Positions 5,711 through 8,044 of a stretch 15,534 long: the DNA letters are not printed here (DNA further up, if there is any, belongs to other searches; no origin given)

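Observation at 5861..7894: Unusual fusion: extracellular NHL beta-propeller plus TPR tethered to a polytopic Yip1-like membrane domain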

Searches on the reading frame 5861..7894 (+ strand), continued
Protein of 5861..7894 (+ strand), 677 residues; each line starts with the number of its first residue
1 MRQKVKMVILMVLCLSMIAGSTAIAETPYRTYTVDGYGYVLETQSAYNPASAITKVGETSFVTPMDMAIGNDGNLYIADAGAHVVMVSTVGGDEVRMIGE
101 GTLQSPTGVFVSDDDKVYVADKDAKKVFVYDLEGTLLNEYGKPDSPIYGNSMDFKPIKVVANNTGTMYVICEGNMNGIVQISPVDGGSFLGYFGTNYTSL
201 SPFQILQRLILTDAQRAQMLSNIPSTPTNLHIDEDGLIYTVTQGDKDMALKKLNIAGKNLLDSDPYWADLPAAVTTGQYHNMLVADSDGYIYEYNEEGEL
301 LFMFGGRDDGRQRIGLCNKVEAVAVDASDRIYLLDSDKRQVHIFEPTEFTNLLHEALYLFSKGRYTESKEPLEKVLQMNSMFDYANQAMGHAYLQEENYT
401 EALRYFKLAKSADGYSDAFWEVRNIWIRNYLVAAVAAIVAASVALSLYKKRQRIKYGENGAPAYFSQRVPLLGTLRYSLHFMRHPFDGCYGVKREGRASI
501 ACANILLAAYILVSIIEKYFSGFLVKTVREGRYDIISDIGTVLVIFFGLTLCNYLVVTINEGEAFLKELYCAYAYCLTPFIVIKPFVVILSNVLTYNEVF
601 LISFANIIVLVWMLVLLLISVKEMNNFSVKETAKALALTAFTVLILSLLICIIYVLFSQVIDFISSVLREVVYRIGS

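Call 21: find_related_loci(query=window:5861-7891:+, collection=genome_contigs, flank=10000)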
Query window:5861-7891:+ (677 aa) in genome_contigs; peptide patterns used: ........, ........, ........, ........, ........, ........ (x = any residue, [..] = any of these).
68 stretches matched a pattern; 43 encode a relative of the query (tblastn E <= 1e-3); 40 distinct loci.
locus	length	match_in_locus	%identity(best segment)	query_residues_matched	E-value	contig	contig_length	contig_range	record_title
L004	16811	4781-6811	92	1-677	0e+0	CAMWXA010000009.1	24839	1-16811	MAG TPA_asm: uncultured Lachnospiraceae bacterium isolate SRR14411259_bin.3_metawrap_v1.3_MAG genome assembly, contig: N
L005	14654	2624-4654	94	1-677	0e+0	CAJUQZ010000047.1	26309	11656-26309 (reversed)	MAG TPA_asm: uncultured Lachnospiraceae bacterium isolate MGBC166178 genome assembly, contig: MGBC166178.47, whole genom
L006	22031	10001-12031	92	1-677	0e+0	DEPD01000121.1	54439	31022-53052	MAG TPA_asm: Lachnospiraceae bacterium UBA3401 UBA3401_contig_40, whole genome shotgun sequence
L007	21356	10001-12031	89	1-677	0e+0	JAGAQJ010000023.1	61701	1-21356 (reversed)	MAG: Lachnospiraceae bacterium isolate RGIG8678 Water_deer_Colon-1__c120949, whole genome shotgun sequence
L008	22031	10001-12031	93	1-677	0e+0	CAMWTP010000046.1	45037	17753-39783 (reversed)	MAG TPA_asm: uncultured Lachnospiraceae bacterium isolate SRR14411321_bin.4_metawrap_v1.3_MAG genome assembly, contig: N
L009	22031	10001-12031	91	1-677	0e+0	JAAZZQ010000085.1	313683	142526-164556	MAG: Lachnospiraceae bacterium isolate bin44o c_000000249475, whole genome shotgun sequence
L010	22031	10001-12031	94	1-677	0e+0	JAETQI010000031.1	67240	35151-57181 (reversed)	MAG: Lachnospiraceae bacterium isolate S26_Bin4 scaffold_587_3, whole genome shotgun sequence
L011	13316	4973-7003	87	1-677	0e+0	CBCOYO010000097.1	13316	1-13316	MAG: uncultured Lachnospiraceae bacterium isolate METABAT215_SAMECAGE_PRE_SCAFFOLDS_1500_METASPADES__control2_F411_F412.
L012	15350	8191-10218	85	1-677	0e+0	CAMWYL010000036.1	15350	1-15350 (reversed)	MAG TPA_asm: uncultured Lachnospiraceae bacterium isolate SRR14411257_bin.4_metawrap_v1.3_MAG genome assembly, contig: N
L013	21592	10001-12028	85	1-677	0e+0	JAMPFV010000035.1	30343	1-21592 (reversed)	MAG: Roseburia sp. isolate NALB_7863_22 Scaffold_#35__SCF_035___30343_bp, whole genome shotgun sequence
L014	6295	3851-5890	80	1-677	0e+0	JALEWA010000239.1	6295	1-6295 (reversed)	MAG: Lachnospiraceae bacterium isolate SUG387 k141_2077258, whole genome shotgun sequence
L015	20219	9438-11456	78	3-677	0e+0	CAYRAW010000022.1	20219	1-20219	MAG TPA_asm: uncultured Roseburia sp. isolate binchicken_co354_272 genome assembly, contig: NODE_2708_length_20219_cov_5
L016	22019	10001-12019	78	3-677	0e+0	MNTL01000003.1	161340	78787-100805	MAG: Roseburia sp. CAG:10041_57 Ley3_66761_scaffold_73, whole genome shotgun sequence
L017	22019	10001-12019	78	3-677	0e+0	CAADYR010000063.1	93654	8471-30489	MAG TPA_asm: Lachnospiraceae bacterium, isolate HGM12224, WGS project CAADYR010000000 data, contig: ERS396355_14_k85_745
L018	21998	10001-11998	80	11-677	0e+0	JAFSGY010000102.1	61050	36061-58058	MAG: Lachnospiraceae bacterium isolate RGIG3133 Goat_Rectum.Co__c2262919, whole genome shotgun sequence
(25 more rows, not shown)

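Call 26: search_protein_representatives(protein=window:5861-7891:+)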
Query: 677 residues. Proteins with E-value up to 0.001 (for the whole library): 15850; up to 1e-10: 3812; up to 1e-30: 1143. The best 150 are listed.
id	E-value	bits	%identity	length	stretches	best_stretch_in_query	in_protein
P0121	3.5e-227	772.4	52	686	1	5-676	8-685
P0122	1.6e-181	621.6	47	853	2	127-676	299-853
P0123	3.2e-170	584.2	42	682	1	19-677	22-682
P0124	6.2e-166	570.1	44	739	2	117-676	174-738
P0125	1.2e-159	549.2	43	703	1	11-675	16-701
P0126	3.5e-158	544.4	42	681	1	6-674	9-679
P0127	3.8e-157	541.0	40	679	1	6-674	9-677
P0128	1.1e-156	539.5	39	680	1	11-675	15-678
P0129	1.9e-156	538.7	41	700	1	10-676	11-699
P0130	8.2e-148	510.2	39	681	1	7-676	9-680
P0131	3.1e-147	508.2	40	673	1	8-676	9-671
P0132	5.5e-142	490.9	37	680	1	8-675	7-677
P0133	6.7e-141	487.3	36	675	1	3-675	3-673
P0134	2.4e-140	485.5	36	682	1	9-676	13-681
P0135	2.9e-138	478.6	37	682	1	4-675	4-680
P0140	1.3e-126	440.1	37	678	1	6-674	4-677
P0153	2.2e-116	406.3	33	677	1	18-675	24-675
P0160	2.1e-111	389.9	34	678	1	8-676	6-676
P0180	2.8e-103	363.0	33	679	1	29-674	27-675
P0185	1.3e-100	354.2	33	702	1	16-674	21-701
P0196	2.5e-96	340.1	31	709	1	6-671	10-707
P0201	7.7e-95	335.2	29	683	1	8-675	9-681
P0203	1.5e-94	334.2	32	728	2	108-673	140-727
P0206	4.8e-93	329.2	31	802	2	141-674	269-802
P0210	9.2e-92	325.0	30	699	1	5-674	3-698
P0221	1.7e-89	317.5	31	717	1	17-672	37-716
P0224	6.6e-89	315.6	29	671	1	4-674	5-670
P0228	6.9e-88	312.2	34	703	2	287-671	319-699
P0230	1.8e-87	310.8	32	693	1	3-675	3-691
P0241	1.0e-84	301.7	32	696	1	2-672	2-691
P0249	3.7e-84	299.9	28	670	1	7-674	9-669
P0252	4.1e-83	296.4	30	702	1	25-674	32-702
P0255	2.6e-82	293.8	32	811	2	139-671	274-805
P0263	1.8e-79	284.4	31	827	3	277-674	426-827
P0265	2.6e-78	280.5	30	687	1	4-674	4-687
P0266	4.4e-78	279.8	32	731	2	281-674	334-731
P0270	7.8e-77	275.7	30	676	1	8-673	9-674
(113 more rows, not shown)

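Call 27: list_cluster_members(proteins=[P0123, P0133, P0153, P0180, P0201, P0224, P0249, P0270, P0122, P0206])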
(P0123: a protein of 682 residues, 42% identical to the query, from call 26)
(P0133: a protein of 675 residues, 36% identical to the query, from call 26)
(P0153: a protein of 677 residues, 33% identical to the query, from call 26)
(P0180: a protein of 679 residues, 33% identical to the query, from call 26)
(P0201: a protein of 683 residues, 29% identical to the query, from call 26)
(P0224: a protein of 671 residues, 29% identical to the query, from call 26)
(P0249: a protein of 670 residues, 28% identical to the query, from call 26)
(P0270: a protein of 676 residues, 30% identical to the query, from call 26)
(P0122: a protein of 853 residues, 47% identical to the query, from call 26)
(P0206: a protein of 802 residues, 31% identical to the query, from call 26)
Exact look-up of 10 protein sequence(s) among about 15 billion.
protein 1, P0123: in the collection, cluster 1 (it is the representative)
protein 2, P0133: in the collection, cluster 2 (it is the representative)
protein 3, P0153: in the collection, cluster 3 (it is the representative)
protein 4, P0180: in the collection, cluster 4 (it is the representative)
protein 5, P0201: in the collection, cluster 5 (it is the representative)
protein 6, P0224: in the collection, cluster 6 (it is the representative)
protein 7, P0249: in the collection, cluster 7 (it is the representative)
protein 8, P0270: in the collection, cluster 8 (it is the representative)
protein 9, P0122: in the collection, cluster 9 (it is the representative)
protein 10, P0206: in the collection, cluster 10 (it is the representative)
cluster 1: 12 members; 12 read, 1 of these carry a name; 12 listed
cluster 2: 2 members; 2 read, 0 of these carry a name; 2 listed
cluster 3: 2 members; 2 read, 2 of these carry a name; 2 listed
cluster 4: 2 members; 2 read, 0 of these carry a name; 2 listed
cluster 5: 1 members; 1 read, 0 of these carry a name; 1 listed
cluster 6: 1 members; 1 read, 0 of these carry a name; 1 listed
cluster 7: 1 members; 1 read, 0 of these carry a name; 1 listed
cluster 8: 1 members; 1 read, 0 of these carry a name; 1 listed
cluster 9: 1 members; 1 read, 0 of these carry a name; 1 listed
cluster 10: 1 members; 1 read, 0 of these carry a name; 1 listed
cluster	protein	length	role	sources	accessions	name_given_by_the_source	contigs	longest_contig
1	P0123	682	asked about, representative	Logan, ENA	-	-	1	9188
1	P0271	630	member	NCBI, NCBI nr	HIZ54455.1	MAG TPA: hypothetical protein IAA20_11005, partial [Candidatus Enterococcus avicola] | hypothetical protein [Candidatus Enterococcus avicola]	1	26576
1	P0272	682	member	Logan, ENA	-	-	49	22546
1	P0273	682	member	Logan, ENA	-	-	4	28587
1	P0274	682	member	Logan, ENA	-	-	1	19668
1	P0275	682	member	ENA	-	-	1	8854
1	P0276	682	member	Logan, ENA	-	-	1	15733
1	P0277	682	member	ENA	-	-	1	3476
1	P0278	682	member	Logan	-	-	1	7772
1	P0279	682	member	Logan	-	-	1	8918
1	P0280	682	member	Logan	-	-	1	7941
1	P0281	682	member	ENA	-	-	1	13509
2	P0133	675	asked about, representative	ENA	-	-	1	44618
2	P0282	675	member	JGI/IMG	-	-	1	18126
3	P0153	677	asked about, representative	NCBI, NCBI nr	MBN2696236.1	MAG: YIP1 family protein [Bacilli bacterium] | YIP1 family protein [Bacilli bacterium]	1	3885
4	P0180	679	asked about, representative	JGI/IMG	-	-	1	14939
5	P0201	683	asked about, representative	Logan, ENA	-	-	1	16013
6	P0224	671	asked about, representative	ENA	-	-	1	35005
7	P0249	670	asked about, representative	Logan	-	-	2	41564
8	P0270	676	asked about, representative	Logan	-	-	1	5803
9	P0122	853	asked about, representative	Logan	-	-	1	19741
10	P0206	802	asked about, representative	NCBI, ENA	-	-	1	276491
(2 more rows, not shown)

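Call 28: find_encoding_contigs(protein=P0249, flank=10000, max_places=1)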
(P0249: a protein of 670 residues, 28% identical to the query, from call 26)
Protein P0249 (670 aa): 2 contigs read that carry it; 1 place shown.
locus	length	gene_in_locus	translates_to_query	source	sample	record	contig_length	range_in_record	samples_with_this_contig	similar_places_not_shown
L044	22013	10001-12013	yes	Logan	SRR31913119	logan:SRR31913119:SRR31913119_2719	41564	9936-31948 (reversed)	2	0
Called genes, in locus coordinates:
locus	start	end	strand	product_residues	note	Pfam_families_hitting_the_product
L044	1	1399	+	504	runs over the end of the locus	PF13552:DUF4127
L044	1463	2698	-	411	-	PF10091:Glycoamylase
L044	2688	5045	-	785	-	PF01301:Glyco_hydro_35, PF02449:Glyco_hydro_42 (weak), PF22369:GLMA_2nd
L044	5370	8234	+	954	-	PF16990:CBM_35 (faint), PF01547:SBP_bac_1, PF13416:SBP_bac_8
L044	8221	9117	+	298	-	PF00528:BPD_transp_1 (faint)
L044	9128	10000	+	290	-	PF00528:BPD_transp_1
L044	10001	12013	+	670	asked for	-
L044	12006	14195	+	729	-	PF18952:DUF5696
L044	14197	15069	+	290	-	PF00528:BPD_transp_1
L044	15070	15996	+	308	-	PF00528:BPD_transp_1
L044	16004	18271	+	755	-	PF01301:Glyco_hydro_35, PF02449:Glyco_hydro_42, PF22369:GLMA_2nd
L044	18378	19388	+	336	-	PF00962:A_deaminase, PF19326:AMP_deaminase (weak)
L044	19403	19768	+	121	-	PF04237:YjbR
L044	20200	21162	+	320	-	PF04392:ABC_sub_bind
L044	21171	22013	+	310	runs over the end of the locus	PF02653:BPD_transp_2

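Call 29: find_encoding_contigs(protein=P0224, flank=10000, max_places=1)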
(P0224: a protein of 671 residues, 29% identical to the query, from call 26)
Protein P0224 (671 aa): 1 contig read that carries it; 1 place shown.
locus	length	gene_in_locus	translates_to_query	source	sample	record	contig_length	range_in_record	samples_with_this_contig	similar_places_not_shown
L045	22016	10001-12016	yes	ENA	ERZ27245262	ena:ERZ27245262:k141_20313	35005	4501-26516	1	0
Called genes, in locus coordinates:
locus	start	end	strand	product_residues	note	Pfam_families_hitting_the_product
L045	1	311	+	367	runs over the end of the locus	PF08478:POTRA_1, PF03799:FtsQ_DivIB_C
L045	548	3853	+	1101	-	PF21958:SOGP_N, PF21250:SOGP_2nd, PF17167:Glyco_hydro_94, PF06202:GDE_C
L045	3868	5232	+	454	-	-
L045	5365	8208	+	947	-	PF01547:SBP_bac_1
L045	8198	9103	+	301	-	PF00528:BPD_transp_1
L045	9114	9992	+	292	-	PF00528:BPD_transp_1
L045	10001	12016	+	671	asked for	PF01436:NHL (faint), PF04893:Yip1 (weak)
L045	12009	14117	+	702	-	PF18952:DUF5696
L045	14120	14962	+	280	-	PF00528:BPD_transp_1 (weak)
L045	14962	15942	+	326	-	PF00528:BPD_transp_1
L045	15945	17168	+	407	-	PF10091:Glycoamylase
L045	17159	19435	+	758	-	PF01301:Glyco_hydro_35, PF02449:Glyco_hydro_42, PF22369:GLMA_2nd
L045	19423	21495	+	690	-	PF00933:Glyco_hydro_3, PF01915:Glyco_hydro_3_C, PF14310:Fn3-like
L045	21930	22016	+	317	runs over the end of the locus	PF00356:LacI, PF00532:Peripla_BP_1 (weak), PF13407:Peripla_BP_4, PF13377:Peripla_BP_3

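Call 44: predict_structure(alignment_id=A1)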
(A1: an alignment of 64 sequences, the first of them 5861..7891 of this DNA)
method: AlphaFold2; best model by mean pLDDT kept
length: 677 residues; sequences in the alignment: 64
mean_pLDDT: 91.0   pTM: 0.80
mean pLDDT of the five models: 91.0, 90.3, 90.0, 89.5, 89.5
residues with pLDDT >= 90: 521; 70-90: 130; 50-70: 19; < 50: 7
segments of 3 or more residues with pLDDT < 50: 460-463
pLDDT, mean of each block of 10 residues (from residue 1): 82 81 68 91 94 95 97 96 96 95 97 96 97 96 87 93 94 90 87 83 82 77 84 94 85 91 78 95 96 94 93 90 96 97 97 94 93 95 93 95 96 95 94 94 92 73 58 86 95 89 96 95 88 90 94 95 94 97 95 92 95 97 96 94 93 94 94 84
secondary structure, 60 per line:
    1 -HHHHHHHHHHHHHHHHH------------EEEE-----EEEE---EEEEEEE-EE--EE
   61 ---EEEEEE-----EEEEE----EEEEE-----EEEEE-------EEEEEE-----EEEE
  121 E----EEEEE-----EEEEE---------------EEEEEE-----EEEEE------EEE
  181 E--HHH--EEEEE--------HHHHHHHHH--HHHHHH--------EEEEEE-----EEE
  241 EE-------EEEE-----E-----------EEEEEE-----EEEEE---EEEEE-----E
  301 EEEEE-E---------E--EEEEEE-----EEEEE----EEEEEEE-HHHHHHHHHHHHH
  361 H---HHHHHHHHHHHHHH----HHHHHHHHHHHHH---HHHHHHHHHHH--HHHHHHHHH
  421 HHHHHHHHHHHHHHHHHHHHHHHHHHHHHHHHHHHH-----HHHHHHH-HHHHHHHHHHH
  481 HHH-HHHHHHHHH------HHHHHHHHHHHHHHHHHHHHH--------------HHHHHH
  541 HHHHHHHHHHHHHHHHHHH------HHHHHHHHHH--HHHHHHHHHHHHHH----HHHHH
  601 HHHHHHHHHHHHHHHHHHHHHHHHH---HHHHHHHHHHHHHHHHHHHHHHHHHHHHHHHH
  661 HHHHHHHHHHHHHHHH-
elements in order: H2-18 E31-34 E40-43 E47-53 E64-69 E75-79 E84-88 E94-98 E106-111 E117-121 E126-130 E136-140 E156-161 E167-171 E178-181 E189-193 H202-210 H213-218 E227-232 E238-242 E250-253 E271-276 E282-286 E290-294 E300-305 E320-325 E331-335 E340-346 H348-361 H365-378 H383-395 H399-409 H412-456 H462-468 H470-483 H485-493 H500-520 H535-559 H566-575 H578-591 H596-625 H629-676
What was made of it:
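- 5861..7894 (+): Gene for the 677-aa NHL-TPR-Yip1 membrane protein (stop codon 7892-7894). AF2 pLDDT 91 (call 44).
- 5861..5935 (+): Signal peptide, residues 1-25 (MRQKVK, hydrophobic core, AIA|ET). Helix 2-18 in the model (call 44).
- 5936..6898 (+): Extracellular six-bladed NHL beta-propeller, residues 26-346, with a helical insert at 202-218. AF2 strands (call 44).
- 6899..7093 (+): Two TPR-like helical hairpins, residues 347-411. Helices 348-361, 365-378, 383-395 and 399-409 (call 44).
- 7148..7204 (+): Tether helix TM1, residues 430-448 (out to in). Sequence very poorly conserved (mean 16% identity). Continuous helix 412-456 (call 44).
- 7352..7891 (+): Yip1 domain, residues 498-677: five TM helices and a C-terminal helix extending outside (invariant E670). 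AF2 helices (call 44).
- On NHL repeat beta-propeller (PF01436): AF2 model, pLDDT above 90 over most of 31-346 (call 44).
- On Tetratricopeptide repeat (TPR): Four helices at 348-361, 365-378, 383-395 and 399-409 (call 44).
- Checked: Six blades: the AF2 model (pLDDT 91.0, pTM 0.80) has six four-stranded blades over residues 31-346, with a helical insert at 202-218 (call 44). TPR: four helices (348-409) form two TPR-like hairpins (call 44).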

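Call 48: fold_search(model_id=the predicted structure, library=pdb)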
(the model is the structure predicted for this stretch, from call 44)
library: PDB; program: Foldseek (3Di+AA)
matches with E <= 10: 1563; with E <= 0.001: 531
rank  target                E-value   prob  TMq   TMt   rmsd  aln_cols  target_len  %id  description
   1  6d69                  7.3e-16  1.00  0.36  0.80   3.8       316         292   20  Crystal Structure of the NHL Repeat Region of D. melanogaster Thin (released 2019-04-24)
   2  8j72_B                1.9e-15  1.00  0.35  0.82   4.4       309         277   19  Crystal structure of mammalian Trim71 in complex with lncRNA Trincr1 (released 2024-03-06)
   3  6fq3_A                2.8e-15  1.00  0.35  0.59   8.4       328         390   18  Crystal structure of Danio rerio Lin41 filamin-NHL domains in complex with lin-29A 5'UTR 13mer RNA (released 2018-05-09)
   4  7qrw                  4.5e-15  1.00  0.34  0.79   4.7       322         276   16  Crystal structure of NHL domain of TRIM3 (released 2022-05-04)
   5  6xg7                  6.8e-15  1.00  0.36  0.81   3.8       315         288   21  1.3 A Resolution Structure of the of the NHL Repeat Region of D. melanogaster Thin (released 2020-12-16)
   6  9jur                  1.8e-14  1.00  0.34  0.80   4.9       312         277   18  Crystal Structure of NHL domain of human E3 ubiquitin-protein ligase TRIM71 (released 2025-04-30)
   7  6fpt_B                2.0e-14  1.00  0.35  0.60  10.1       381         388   15  Crystal structure of Danio rerio Lin41 filamin-NHL domains (released 2018-05-09)
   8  7qrv_B                3.5e-14  1.00  0.35  0.81   4.2       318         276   16  Crystal structure of NHL domain of TRIM2 (full C-terminal) (released 2022-05-04)
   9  7b2r_A                3.5e-14  1.00  0.34  0.80   4.5       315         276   16  Crystal structure of NHL domain of TRIM2 (released 2021-01-13)
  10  7qrx_A                3.9e-14  1.00  0.35  0.80   4.7       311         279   18  Crystal structure of NHL domain of TRIM71 (released 2022-05-04)
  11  8j72_A                4.4e-14  1.00  0.34  0.80   5.1       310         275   19  Crystal structure of mammalian Trim71 in complex with lncRNA Trincr1 (released 2024-03-06)
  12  7qrv_D                5.4e-14  1.00  0.35  0.79   4.6       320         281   16  Crystal structure of NHL domain of TRIM2 (full C-terminal) (released 2022-05-04)
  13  7b2r_B                7.4e-14  1.00  0.34  0.80   4.2       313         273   16  Crystal structure of NHL domain of TRIM2 (released 2021-01-13)
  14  6fpt_A                8.7e-14  1.00  0.35  0.59  10.4       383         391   15  Crystal structure of Danio rerio Lin41 filamin-NHL domains (released 2018-05-09)
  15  7qrv_A                9.2e-14  1.00  0.35  0.80   4.4       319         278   16  Crystal structure of NHL domain of TRIM2 (full C-terminal) (released 2022-05-04)
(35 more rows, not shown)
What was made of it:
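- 5936..6898 (+): Foldseek to Thin/TRIM71/TRIM2/Brat NHL, target-normalised TM-score 0.75-0.82 (call 48).
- On NHL repeat beta-propeller (PF01436): Foldseek target-normalised TM-score 0.75-0.82 to crystal NHL domains (call 48).
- Checked: Foldseek top hits are six-bladed NHL domains, E 7e-16, TM-score about 0.80 normalised to the target (call 48).
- Vgb lyase appears among the Foldseek hits, target-normalised TM-score 0.57 (call 48). The best structural matches are non-enzymatic NHL domains (call 48).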
